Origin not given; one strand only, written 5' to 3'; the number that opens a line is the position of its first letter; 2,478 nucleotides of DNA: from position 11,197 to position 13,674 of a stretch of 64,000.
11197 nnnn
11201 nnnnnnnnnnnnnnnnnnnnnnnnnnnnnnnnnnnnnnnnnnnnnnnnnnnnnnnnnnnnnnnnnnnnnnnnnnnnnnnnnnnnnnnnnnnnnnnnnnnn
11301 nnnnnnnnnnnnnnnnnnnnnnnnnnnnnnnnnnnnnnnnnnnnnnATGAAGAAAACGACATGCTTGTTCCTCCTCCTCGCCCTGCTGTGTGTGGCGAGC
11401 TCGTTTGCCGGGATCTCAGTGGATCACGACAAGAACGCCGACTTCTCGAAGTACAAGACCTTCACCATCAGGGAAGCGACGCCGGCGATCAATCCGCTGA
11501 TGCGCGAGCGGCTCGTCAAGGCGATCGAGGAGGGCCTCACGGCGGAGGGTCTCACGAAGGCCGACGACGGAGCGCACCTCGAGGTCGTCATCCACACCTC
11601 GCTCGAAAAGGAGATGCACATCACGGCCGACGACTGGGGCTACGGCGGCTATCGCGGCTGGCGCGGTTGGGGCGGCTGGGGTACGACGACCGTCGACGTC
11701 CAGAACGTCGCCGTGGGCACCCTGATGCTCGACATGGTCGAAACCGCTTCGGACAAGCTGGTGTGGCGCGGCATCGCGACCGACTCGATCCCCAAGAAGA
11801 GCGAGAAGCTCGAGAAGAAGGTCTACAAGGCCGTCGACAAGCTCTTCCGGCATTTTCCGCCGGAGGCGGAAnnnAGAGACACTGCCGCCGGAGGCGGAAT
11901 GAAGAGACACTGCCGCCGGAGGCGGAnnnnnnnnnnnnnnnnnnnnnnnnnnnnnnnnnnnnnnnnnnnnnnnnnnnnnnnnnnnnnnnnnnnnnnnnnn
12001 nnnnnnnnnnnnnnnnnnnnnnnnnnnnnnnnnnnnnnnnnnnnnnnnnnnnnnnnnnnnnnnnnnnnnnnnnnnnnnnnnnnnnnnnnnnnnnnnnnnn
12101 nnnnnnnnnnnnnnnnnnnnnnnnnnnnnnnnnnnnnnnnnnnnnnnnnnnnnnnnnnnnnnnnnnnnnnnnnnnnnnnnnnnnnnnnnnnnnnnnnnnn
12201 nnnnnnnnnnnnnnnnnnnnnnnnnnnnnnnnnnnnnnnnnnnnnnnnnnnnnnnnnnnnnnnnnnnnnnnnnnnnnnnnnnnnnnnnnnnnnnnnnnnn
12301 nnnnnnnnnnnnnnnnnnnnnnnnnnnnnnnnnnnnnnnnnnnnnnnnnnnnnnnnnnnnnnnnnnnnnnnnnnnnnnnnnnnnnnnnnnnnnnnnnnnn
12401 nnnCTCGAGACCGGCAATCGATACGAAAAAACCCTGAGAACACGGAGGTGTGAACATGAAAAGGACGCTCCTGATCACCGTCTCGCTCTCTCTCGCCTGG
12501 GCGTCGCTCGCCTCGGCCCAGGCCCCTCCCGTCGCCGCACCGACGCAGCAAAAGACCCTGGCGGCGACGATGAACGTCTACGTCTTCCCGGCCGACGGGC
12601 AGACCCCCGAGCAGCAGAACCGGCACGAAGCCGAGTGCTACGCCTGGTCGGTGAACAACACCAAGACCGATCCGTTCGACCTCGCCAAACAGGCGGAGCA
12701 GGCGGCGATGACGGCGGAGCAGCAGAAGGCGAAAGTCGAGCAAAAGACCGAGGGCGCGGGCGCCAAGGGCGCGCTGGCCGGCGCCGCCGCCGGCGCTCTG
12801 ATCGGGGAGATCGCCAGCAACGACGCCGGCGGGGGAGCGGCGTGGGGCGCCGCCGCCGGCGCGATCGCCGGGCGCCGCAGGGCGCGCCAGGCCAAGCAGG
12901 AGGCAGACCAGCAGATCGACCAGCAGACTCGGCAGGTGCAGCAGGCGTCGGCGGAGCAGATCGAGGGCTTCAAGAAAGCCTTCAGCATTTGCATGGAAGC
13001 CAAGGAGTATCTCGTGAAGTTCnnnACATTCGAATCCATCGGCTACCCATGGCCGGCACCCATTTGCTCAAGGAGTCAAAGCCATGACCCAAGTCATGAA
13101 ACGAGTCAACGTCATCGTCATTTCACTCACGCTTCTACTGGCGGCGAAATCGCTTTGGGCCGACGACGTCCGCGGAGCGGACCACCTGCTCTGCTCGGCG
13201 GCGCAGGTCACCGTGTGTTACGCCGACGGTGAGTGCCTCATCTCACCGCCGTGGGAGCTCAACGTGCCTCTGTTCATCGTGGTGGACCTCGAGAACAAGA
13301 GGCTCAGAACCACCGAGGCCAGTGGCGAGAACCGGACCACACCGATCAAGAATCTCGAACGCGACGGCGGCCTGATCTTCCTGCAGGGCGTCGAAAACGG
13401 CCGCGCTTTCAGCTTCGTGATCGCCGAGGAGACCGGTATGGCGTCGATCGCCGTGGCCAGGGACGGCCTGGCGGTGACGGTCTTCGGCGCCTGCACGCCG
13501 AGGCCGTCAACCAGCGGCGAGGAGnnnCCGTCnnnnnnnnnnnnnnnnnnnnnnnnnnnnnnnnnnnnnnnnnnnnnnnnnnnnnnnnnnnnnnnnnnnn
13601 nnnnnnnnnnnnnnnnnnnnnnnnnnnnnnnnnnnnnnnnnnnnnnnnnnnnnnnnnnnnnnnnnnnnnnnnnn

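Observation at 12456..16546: Recurring four-gene module of secreted proteins of unknown function (glycine-zipper A, 4-Cys B, 825-aa repeat / RGG-tail protein C, Lys-tailed D)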

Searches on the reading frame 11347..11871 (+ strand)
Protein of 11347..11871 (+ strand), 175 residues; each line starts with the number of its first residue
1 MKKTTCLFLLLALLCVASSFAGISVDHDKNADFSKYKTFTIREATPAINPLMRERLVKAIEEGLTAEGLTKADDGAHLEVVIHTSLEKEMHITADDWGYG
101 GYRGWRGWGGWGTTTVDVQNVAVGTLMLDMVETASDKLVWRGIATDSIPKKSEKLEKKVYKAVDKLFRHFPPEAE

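Call 5: search_protein_families(library=pfam, max_evalue=0.01, proteins=[window:11347-11871:+])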
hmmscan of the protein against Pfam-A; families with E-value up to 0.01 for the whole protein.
seq(175 aa): 1 family
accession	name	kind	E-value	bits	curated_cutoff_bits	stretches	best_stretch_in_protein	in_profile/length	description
PF13590.11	DUF4136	-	1.8e-36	126.3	32.8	1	24-172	2-152/152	Domain of unknown function (DUF4136)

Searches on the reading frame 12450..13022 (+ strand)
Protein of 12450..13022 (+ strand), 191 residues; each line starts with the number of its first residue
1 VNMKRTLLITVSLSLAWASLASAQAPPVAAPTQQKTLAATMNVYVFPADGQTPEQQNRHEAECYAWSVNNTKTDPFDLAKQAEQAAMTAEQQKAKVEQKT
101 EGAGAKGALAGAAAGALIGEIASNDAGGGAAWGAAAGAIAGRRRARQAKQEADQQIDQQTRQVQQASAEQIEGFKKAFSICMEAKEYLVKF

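Call 5: search_protein_families(library=pfam, max_evalue=0.01, proteins=[window:12450-13022:+])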
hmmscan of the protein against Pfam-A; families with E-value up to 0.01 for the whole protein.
seq(191 aa): 5 families
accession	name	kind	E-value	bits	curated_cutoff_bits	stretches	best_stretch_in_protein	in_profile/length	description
PF13488.11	Gly-zipper_Omp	-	1.8e-06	28.2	25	1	107-143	2-37/46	Glycine zipper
PF13441.11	Gly-zipper_YMGG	-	6.2e-05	23.1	28.9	1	104-141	3-39/45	YMGG-like Gly-zipper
PF06897.17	DUF1269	-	0.0013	19.4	26.9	1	108-161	1-53/100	Protein of unknown function (DUF1269)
PF13436.11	Gly-zipper_OmpA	-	0.0043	17.3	27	1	105-142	5-41/44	Glycine-zipper domain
PF04857.26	CAF1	-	0.0097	15.6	24.2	0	34-189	77-210/320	CAF1 family ribonuclease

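Call 6: search_protein_families(library=ncbifam, max_evalue=0.1, proteins=[window:12450-13022:+])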
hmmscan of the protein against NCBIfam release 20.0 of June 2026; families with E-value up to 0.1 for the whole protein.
seq(191 aa): 3 families
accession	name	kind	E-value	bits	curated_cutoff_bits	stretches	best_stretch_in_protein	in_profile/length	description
NF053611.1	YiaD_Gzip_OmpA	equivalog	3.6e-05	23.5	175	1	91-167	17-93/206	YiaD family glycine zipper/OmpA-like lipoprotein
NF008437.0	PRK11280.1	equivalog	0.001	18.9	99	1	3-180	1-148/179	hypothetical protein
NF007804.1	PRK10510.1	equivalog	0.008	15.6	307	1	97-141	28-74/219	OmpA family lipoprotein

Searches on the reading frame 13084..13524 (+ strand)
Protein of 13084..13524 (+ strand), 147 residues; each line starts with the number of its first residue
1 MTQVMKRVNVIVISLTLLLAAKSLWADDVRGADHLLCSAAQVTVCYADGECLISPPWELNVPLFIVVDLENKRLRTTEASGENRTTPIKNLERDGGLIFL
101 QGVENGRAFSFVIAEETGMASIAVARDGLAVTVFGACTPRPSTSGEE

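Call 5: search_protein_families(library=pfam, max_evalue=0.01, proteins=[window:13084-13524:+])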
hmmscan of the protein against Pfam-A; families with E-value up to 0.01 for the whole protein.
seq(147 aa): 0 families

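Call 6: search_protein_families(library=ncbifam, max_evalue=0.1, proteins=[window:13084-13524:+])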
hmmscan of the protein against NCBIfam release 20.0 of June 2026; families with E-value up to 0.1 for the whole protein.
seq(147 aa): 0 families

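Call 29: search_protein_families(library=pfam, max_evalue=10, proteins=[window:13084-13524:+])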
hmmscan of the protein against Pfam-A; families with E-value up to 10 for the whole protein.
window:13084-13524:+ (147 aa): 1 family
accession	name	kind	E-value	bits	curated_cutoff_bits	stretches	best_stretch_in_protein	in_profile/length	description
PF06671.16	DUF1174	-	0.35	11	19.7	1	77-87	11-21/25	Repeat of unknown function (DUF1174)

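Call 32: find_homologous_proteins(query=window:13084-13524:+)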
Query window:13084-13524:+ (147 aa): 503 proteins with E <= 0.001 among 614 candidates; the best 120 are listed.
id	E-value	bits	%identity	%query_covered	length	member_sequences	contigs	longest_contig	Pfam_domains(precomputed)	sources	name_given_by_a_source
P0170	2.1e-90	318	100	100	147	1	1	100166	-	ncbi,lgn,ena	-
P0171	1.2e-69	250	77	100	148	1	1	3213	-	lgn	-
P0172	6.9e-61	222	76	93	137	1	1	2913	-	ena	-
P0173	2.7e-60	220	75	93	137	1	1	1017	-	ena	-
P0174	6.0e-58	213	79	79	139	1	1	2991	-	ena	-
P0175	1.2e-57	212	71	96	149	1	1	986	-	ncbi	-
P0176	9.8e-55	202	66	94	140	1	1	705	-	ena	-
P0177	9.9e-55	202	67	96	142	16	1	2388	-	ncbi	-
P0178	4.4e-54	200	67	96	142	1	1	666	-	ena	-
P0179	6.0e-54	200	69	93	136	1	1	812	-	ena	-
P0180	9.2e-54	199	67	96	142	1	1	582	-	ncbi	-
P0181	2.0e-53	198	68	96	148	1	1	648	-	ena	-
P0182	3.7e-53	197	73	81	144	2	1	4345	-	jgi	-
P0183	6.5e-53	196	71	82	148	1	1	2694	-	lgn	-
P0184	1.5e-52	195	65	97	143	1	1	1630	-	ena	-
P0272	1.5e-46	176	61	89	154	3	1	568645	-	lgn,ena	-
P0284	3.0e-46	175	64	88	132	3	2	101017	-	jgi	jgi:hypothetical protein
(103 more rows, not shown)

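Call 33: find_encoding_contigs(protein=P0272, flank=7000, max_places=2)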
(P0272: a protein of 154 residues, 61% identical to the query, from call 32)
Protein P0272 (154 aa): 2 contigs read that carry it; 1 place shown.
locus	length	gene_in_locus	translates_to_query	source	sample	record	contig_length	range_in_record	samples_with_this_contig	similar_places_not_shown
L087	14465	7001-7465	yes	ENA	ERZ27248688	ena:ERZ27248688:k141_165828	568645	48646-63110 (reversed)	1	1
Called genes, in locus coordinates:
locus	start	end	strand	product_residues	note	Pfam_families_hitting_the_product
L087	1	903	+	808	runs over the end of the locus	PF09699:Paired_CXXCH_1 (faint), PF14522:Cytochrome_C7 (faint), PF14537:Cytochrom_c3_2 (faint), PF13435:Cytochrome_C554 (faint), PF00515:TPR_1 (faint), PF13646:HEAT_2, PF14559:TPR_19 (weak), PF13432:TPR_16, +10 more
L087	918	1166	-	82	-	-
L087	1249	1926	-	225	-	PF13590:DUF4136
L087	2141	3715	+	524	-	PF00884:Sulfatase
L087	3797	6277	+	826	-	PF07690:MFS_1 (weak), PF01564:Spermine_synth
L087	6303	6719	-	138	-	-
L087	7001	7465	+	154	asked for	-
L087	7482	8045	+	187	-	PF13488:Gly-zipper_Omp (weak)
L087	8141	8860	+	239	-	-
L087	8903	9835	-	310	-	PF13557:Phenol_MetA_deg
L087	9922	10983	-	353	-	PF02931:Neur_chan_LBD, PF02932:Neur_chan_memb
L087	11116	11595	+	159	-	-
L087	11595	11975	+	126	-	-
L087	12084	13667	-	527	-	PF01078:Mg_chelatase (faint), PF00158:Sigma54_activat, PF14532:Sigma54_activ_2, PF00004:AAA (weak), PF25601:AAA_lid_14, PF02954:HTH_8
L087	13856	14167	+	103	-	-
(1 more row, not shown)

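Call 34: find_encoding_contigs(protein=P0284, flank=7000, max_places=2)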
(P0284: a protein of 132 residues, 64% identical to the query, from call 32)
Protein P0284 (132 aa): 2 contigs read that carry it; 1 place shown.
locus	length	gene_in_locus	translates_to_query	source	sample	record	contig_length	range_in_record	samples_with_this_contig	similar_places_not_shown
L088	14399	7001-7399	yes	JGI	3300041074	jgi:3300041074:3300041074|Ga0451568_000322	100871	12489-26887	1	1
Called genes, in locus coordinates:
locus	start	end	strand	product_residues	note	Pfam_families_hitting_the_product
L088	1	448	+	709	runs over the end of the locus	PF14522:Cytochrome_C7 (faint), PF13428:TPR_14 (faint), PF07719:TPR_2 (faint), PF13181:TPR_8 (faint), PF13414:TPR_11 (faint), PF13424:TPR_12 (faint), PF14559:TPR_19 (faint), PF13432:TPR_16 (weak), +4 more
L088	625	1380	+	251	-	-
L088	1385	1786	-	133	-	PF01850:PIN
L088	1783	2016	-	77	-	PF02604:PhdYeFM_antitox (weak)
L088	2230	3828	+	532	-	PF00497:SBP_bac_3, PF01464:SLT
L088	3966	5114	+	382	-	PF13173:AAA_14, PF13635:DUF4143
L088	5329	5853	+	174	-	PF13590:DUF4136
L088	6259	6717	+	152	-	PF13590:DUF4136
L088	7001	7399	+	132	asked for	-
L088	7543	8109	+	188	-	-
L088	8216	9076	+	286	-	PF13593:SBF_like (weak), PF01758:SBF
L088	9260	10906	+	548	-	PF01590:GAF, PF13185:GAF_2 (weak), PF08448:PAS_4, PF00512:HisKA (weak), PF02518:HATPase_c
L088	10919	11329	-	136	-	PF00072:Response_reg, PF06490:FleQ (weak)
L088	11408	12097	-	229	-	PF00072:Response_reg, PF08281:Sigma70_r4_2, PF00196:GerE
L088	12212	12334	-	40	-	-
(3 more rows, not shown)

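Call 41: find_related_loci(query=A3, collection=metagenome_contigs, flank=10000)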
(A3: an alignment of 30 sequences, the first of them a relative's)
Query A3 (147 aa) in metagenome_contigs; peptide patterns used: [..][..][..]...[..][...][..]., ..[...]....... (x = any residue, [..] = any of these).
600 stretches matched a pattern (row limit reached: there are more); 389 encode a relative of the query (tblastn E <= 1e-3); the best 80 are kept; 80 distinct loci.
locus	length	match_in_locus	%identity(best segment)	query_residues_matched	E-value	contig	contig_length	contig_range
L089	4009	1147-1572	67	4-145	1e-61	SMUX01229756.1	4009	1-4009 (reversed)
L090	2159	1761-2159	76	5-137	6e-60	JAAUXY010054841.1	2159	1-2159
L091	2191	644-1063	65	4-143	6e-59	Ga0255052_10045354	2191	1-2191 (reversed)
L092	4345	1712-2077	71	23-144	9e-57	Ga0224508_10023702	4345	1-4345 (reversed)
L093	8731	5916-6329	64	5-142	2e-56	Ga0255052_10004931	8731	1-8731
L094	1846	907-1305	63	11-143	1e-55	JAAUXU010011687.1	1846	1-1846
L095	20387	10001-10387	66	10-138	2e-53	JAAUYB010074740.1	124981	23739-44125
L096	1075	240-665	60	5-146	2e-56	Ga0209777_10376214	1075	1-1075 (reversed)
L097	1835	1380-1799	59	3-140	3e-54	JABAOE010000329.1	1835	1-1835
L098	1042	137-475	67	27-139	3e-55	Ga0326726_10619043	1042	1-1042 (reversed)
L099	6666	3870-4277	58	7-142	5e-52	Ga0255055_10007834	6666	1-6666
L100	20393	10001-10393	61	9-139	1e-51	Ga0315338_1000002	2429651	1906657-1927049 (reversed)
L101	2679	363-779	57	6-144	7e-52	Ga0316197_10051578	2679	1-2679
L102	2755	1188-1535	66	26-141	9e-52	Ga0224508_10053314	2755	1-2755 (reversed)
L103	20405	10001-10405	59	12-146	3e-51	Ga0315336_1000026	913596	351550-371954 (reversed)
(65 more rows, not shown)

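Call 48: search_protein_families(library=pfam, alignment_id=A3, max_evalue=0.01)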
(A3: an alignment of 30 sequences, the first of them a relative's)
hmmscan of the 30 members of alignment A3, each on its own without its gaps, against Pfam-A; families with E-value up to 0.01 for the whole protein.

A. member 1, P0170 (147 aa): 0 families

B. families by the number of members that match (of 30 scanned): 0 families

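Call 59: predict_structure(alignment_id=A5)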
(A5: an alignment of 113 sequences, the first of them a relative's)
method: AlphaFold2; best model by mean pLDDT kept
length: 147 residues; sequences in the alignment: 113
mean_pLDDT: 90.3   pTM: 0.78
mean pLDDT of the five models: 90.3, 90.0, 89.4, 89.2, 88.4
residues with pLDDT >= 90: 110; 70-90: 23; 50-70: 11; < 50: 3
segments of 3 or more residues with pLDDT < 50: 145-147
pLDDT, mean of each block of 10 residues (from residue 1): 75 88 80 95 97 93 95 91 93 98 96 98 97 96 53
secondary structure, 60 per line:
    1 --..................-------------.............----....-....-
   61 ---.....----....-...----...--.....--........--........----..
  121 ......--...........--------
elements in order: H3-20 E34-46 E51-54 H56-59 E64-68 E73-76 E85-87 E90-94 E97-104 E107-114 E119-126 E129-139

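Call 98: search_solved_structures(query=A5, max_evalue=1)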
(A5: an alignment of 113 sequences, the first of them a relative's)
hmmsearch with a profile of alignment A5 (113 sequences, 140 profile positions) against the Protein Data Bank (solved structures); distinct sequences matched with E-value up to 1: 3.
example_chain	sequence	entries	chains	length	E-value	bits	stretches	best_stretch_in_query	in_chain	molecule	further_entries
7xkd_R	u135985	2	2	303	0.18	14.6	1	55-105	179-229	Adhesion G-protein coupled receptor G2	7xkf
7wuq_R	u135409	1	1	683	0.38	13.6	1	55-105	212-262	Adhesion G-protein coupled receptor G2,mCherry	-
7l8n_A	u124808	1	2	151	0.62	12.9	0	100-120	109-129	Diadenylate cyclase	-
